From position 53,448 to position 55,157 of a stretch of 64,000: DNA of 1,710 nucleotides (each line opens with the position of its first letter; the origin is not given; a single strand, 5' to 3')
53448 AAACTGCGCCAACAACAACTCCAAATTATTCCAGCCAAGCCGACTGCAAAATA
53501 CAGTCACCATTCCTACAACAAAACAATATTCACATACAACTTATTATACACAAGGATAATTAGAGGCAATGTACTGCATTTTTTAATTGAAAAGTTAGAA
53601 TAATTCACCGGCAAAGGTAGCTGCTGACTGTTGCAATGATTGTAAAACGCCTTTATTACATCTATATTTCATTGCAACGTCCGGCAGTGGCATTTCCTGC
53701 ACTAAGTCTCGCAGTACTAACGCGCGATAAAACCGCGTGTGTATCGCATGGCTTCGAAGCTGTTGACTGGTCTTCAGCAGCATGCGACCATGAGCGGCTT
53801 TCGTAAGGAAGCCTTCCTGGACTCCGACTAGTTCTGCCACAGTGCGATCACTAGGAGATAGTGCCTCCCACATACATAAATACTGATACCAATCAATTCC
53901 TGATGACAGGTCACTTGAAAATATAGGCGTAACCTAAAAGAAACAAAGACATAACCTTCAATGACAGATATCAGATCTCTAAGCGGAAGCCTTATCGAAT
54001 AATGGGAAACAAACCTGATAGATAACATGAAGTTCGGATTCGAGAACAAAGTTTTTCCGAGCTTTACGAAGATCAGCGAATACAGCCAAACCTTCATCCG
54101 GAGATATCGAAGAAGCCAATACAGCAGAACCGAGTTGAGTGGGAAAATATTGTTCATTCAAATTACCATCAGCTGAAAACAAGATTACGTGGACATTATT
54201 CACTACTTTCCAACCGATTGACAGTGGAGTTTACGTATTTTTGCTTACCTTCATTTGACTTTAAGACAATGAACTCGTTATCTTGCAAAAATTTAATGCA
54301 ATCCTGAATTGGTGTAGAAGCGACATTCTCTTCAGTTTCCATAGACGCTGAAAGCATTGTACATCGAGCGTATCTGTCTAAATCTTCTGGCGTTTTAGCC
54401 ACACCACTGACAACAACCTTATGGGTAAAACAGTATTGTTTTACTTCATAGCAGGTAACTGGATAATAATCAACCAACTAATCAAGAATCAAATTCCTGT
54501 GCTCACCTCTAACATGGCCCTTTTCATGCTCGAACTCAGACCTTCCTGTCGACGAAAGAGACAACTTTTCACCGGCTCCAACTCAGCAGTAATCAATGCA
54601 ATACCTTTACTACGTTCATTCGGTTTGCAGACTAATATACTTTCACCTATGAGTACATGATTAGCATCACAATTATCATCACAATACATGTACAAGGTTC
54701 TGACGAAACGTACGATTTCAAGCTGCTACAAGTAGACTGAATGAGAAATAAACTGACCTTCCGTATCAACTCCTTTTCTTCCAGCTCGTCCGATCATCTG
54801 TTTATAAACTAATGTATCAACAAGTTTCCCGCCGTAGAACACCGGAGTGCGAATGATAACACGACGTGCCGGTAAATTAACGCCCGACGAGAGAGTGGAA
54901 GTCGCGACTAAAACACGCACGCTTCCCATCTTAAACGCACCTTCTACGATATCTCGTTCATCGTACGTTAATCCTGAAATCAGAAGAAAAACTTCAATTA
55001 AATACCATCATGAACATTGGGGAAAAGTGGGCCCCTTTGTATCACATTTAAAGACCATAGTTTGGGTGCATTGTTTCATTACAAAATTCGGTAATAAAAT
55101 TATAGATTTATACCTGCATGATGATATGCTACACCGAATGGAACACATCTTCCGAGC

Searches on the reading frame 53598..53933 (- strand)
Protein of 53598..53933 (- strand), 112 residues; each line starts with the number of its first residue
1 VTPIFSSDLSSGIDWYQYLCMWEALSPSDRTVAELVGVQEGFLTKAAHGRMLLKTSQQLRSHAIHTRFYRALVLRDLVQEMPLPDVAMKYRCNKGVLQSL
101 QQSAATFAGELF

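Call 45: search_protein_families(library=pfam, proteins=[window:53598-53933:-], max_evalue=0.001)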
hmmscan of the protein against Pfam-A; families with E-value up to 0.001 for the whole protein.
window:53598-53933:- (112 aa): 1 family
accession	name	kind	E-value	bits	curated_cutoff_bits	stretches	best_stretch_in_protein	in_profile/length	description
PF21099.2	POLQ_helical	-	6.7e-34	117.7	27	1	1-110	30-139/163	DNA_pol_Q helicase like region helical domain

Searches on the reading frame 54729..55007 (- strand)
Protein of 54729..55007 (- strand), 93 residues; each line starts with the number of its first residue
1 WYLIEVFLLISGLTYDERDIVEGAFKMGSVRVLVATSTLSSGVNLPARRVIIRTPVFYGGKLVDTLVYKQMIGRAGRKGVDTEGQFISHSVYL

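Call 45: search_protein_families(library=pfam, proteins=[window:54729-55007:-], max_evalue=0.001)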
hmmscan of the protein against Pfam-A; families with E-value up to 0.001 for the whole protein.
window:54729-55007:- (93 aa): 1 family
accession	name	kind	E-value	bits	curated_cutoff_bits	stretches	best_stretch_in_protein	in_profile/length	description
PF00271.37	Helicase_C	-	6.5e-12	46.1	23.5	1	5-79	41-110/110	Helicase conserved C-terminal domain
